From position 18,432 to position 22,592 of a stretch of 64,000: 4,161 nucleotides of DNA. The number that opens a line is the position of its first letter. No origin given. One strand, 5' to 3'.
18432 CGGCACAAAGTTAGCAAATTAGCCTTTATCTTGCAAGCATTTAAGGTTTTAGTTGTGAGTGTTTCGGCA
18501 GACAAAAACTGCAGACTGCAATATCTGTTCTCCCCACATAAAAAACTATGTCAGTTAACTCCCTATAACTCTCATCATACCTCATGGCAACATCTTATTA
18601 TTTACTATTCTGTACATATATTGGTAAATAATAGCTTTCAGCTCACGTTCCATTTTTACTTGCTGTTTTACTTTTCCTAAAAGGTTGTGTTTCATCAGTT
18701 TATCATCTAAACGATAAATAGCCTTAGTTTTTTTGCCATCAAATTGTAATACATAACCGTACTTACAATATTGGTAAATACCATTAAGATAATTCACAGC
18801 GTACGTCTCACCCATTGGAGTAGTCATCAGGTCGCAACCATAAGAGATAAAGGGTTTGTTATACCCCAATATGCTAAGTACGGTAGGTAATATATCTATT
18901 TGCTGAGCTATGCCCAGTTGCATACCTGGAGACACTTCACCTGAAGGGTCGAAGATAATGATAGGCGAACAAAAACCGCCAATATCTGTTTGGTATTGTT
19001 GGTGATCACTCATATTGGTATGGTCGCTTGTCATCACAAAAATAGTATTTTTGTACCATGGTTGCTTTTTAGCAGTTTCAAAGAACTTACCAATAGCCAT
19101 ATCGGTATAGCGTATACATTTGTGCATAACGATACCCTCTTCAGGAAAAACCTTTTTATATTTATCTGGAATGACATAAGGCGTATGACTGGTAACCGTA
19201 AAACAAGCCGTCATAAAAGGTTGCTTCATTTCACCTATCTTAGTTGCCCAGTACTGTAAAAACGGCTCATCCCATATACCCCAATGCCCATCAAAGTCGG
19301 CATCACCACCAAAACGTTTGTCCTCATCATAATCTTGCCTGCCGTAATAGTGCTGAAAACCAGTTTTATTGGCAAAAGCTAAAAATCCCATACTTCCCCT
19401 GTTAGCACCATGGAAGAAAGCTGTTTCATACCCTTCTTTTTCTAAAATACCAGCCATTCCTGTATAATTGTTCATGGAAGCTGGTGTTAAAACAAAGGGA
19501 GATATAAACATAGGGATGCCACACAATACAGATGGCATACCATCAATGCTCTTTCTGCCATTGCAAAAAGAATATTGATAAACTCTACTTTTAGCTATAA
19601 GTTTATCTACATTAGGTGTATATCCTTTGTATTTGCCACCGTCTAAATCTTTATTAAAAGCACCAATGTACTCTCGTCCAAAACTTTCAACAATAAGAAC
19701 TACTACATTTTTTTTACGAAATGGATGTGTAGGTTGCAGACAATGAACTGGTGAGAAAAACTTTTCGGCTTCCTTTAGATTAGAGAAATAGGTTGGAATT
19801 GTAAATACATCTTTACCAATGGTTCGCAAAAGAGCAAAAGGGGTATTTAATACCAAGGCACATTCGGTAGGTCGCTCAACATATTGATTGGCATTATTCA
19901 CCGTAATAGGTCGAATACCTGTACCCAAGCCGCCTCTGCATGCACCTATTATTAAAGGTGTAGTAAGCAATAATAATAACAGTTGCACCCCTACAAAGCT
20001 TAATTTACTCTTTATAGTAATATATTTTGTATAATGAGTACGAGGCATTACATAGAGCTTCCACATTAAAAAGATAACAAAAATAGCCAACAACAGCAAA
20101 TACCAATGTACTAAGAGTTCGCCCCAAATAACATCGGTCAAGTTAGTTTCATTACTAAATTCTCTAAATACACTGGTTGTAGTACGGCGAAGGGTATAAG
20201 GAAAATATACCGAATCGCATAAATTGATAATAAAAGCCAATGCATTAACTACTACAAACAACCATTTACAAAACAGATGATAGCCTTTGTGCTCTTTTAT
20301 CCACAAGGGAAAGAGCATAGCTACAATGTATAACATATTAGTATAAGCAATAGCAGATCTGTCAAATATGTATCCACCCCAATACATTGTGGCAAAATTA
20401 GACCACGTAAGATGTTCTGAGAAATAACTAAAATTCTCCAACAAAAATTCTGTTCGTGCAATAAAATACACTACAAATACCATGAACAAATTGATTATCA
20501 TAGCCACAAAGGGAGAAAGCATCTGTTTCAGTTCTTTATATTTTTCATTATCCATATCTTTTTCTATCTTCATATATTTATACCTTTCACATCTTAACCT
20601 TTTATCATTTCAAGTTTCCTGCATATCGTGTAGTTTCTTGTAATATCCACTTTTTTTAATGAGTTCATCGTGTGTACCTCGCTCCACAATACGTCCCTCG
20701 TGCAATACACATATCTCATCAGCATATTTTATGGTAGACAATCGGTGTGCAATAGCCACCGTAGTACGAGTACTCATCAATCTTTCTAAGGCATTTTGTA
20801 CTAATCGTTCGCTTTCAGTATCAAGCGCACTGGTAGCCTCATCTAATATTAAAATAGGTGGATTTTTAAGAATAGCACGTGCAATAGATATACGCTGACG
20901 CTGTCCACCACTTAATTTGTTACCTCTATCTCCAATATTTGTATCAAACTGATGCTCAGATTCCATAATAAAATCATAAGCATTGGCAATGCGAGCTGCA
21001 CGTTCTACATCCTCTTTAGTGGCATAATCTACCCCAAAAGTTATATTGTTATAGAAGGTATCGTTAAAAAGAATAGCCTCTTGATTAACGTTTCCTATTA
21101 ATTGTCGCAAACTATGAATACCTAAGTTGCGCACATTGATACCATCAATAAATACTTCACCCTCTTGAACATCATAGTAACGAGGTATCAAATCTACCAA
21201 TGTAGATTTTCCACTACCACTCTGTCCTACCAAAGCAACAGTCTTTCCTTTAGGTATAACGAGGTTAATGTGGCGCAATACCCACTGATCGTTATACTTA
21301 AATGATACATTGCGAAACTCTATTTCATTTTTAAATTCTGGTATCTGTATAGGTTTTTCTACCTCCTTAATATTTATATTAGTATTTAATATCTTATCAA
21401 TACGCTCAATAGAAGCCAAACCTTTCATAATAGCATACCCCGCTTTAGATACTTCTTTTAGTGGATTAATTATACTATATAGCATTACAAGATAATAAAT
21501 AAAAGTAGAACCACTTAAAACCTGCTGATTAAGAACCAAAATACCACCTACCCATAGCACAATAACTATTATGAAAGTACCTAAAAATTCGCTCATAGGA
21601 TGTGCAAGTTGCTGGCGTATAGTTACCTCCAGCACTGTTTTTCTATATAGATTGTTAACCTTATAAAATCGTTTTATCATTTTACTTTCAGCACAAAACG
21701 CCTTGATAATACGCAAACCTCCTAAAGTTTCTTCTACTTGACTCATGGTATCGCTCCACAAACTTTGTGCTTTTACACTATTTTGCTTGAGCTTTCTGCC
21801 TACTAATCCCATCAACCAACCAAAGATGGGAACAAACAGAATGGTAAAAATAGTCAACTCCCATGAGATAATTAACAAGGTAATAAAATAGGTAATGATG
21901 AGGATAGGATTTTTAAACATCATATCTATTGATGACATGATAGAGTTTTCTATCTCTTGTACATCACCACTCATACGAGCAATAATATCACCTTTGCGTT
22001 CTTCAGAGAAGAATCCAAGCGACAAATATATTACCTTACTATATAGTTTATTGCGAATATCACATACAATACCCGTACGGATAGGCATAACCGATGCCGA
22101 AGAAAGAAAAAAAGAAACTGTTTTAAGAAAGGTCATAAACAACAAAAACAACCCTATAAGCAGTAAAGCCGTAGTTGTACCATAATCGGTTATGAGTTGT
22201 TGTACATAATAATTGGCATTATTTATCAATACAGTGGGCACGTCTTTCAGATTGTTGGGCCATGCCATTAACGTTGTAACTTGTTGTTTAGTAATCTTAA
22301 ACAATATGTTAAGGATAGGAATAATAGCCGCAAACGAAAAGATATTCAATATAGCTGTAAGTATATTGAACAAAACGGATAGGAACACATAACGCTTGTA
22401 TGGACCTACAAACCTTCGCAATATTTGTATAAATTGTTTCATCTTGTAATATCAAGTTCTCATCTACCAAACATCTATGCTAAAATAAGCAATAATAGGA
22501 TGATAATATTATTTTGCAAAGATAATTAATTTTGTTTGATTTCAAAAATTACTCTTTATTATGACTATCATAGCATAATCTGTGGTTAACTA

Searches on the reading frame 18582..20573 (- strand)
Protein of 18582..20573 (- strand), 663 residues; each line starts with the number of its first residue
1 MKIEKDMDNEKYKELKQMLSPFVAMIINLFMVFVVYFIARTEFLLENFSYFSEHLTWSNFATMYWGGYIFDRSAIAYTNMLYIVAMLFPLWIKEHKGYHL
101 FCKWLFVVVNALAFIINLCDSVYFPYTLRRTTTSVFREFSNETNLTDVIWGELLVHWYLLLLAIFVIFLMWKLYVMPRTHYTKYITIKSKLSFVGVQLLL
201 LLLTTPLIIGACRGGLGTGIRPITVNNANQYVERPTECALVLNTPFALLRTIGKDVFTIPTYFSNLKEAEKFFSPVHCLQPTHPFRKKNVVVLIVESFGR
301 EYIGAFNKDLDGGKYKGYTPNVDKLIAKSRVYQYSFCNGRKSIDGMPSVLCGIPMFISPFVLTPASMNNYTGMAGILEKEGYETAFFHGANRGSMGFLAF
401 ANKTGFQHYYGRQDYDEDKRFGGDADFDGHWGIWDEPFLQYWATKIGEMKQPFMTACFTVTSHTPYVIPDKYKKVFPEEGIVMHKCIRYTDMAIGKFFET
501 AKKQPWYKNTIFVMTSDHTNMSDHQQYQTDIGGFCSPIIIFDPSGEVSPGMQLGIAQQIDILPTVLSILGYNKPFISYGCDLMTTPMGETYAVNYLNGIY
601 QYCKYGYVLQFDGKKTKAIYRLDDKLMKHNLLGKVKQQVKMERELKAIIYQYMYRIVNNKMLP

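Call 53: search_protein_families(library=pfam, proteins=[window:18582-20573:-], max_evalue=0.001)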
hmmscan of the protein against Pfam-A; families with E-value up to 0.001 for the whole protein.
window:18582-20573:- (663 aa): 1 family
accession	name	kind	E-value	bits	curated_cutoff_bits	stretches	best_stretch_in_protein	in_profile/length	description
PF00884.28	Sulfatase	-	2.7e-31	109.5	25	1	288-571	1-301/301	Sulfatase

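Call 54: search_protein_families(library=ncbifam, proteins=[window:18582-20573:-], max_evalue=0.001)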
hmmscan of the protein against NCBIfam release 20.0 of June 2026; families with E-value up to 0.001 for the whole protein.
window:18582-20573:- (663 aa): 6 families
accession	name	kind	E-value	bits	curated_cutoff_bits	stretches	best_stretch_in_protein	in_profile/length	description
NF053595.1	LptchSynLtaSGpos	equivalog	6.7e-22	77.8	970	1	360-642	308-597/626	lipoteichoic acid synthase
NF009027.0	PRK12363.1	equivalog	1.8e-17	63.3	572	1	286-524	155-398/703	phosphoglycerol transferase I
NF003000.0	PRK03776.1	equivalog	1.3e-16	59.9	574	1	287-523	161-400/763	phosphatidylglycerol--membrane-oligosaccharide glycerophosphotransferase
NF045661.1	HdlasePehA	equivalog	4.8e-08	32.1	900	1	488-584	289-390/506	phosphoric/sulfuric ester hydrolase PehA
NF010322.0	PRK13759.1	equivalog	1.1e-06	27.4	481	1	487-574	274-368/486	arylsulfatase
TIGR03417.1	chol_sulfatase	equivalog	4.1e-06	25.9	433.45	0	486-572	258-347/500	choline-sulfatase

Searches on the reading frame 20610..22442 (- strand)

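Call 53: search_protein_families(library=pfam, proteins=[window:20610-22442:-], max_evalue=0.001)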
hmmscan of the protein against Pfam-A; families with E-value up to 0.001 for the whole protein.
window:20610-22442:- (610 aa): 7 families
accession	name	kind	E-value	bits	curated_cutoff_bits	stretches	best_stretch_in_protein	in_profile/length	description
PF00664.28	ABC_membrane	-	6.2e-43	147.9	28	1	55-321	37-270/274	ABC transporter transmembrane region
PF00005.33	ABC_tran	-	4e-31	108.9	25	1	389-538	1-137/137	ABC transporter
PF02463.25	SMC_N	-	2.6e-07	30.7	40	1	402-578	27-209/220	RecF/RecN/SMC N terminal domain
PF13555.12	AAA_29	-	0.00011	22.3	27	1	397-417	21-40/61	P-loop containing region of AAA domain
PF03193.22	RsgA_GTPase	-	0.00014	22.2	30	1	367-425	75-132/174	RsgA GTPase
PF00270.35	DEAD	-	0.00023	21.4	26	1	394-561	10-153/167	DEAD/DEAH box helicase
PF13191.12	AAA_16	-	0.00092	20.2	32.6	0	400-555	25-159/167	AAA ATPase domain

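Call 54: search_protein_families(library=ncbifam, proteins=[window:20610-22442:-], max_evalue=0.001)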
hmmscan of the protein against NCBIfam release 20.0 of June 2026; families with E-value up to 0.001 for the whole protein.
window:20610-22442:- (610 aa): 189 families (the best 25 are shown)
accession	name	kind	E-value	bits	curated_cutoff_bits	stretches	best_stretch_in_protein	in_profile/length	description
TIGR02203.1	MsbA_lipidA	equivalog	6e-147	490.5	602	1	14-608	11-569/572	lipid A export permease/ATP-binding protein MsbA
NF045513.1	HepA_fam_ABC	equivalog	4.7e-139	464.6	725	1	6-608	24-609/610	heterocyst formation ABC transporter subunit HepA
TIGR02204.1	MsbA_rel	hypoth_equivalog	1.8e-133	446.3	780.4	1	98-608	62-575/576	ABC transporter, permease/ATP-binding protein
NF008381.0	PRK11176.1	equivalog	4.8e-126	421.4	867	1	92-608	63-579/582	lipid A ABC transporter ATP-binding protein/permease MsbA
NF052233.1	CphA_assoc_ABC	equivalog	5.7e-125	418.4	880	1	123-609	259-744/766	cyanophycin metabolism-associated ABC transporter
TIGR00958.1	3a01208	subfamily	2.5e-117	393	874.6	1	98-604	205-710/711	antigen peptide transporter 2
NF010178.0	PRK13657.1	equivalog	5.4e-105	352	733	1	131-605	93-567/588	glucan ABC transporter ATP-binding protein/ permease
TIGR01846.1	type_I_sec_HlyB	subfamily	8.6e-103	344.9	725.55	1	90-608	182-692/694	type I secretion system permease/ATPase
TIGR03796.1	NHLM_micro_ABC1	equivalog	1.2e-94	317.9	853.3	1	75-604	176-708/710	NHLP family bacteriocin export ABC transporter peptidase/permease/ATPase subunit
TIGR03797.1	NHLM_micro_ABC2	equivalog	1.1e-89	301.8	709.4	1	65-608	147-685/686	NHLP bacteriocin export ABC transporter permease/ATPase subunit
TIGR03375.1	type_I_sec_LssB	subfamily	2.3e-86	290.6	693.1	1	167-598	265-692/696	type I secretion system permease/ATPase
NF008055.0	PRK10789.1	equivalog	4.4e-85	286.3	845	1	125-608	88-571/590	SmdA family multidrug ABC transporter permease/ATP-binding protein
TIGR01193.1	bacteriocin_ABC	subfamily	7.4e-81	272.7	523.85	1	71-605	169-706/708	peptide cleavage/export ABC transporter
TIGR01192.1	chvA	subfamily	3.7e-80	270.2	585.4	1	188-604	150-566/585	glucan export ABC transporter ATP-binding protein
TIGR02857.1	CydD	equivalog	1.1e-79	268.8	435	1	78-580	28-529/529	thiol reductant ABC exporter subunit CydD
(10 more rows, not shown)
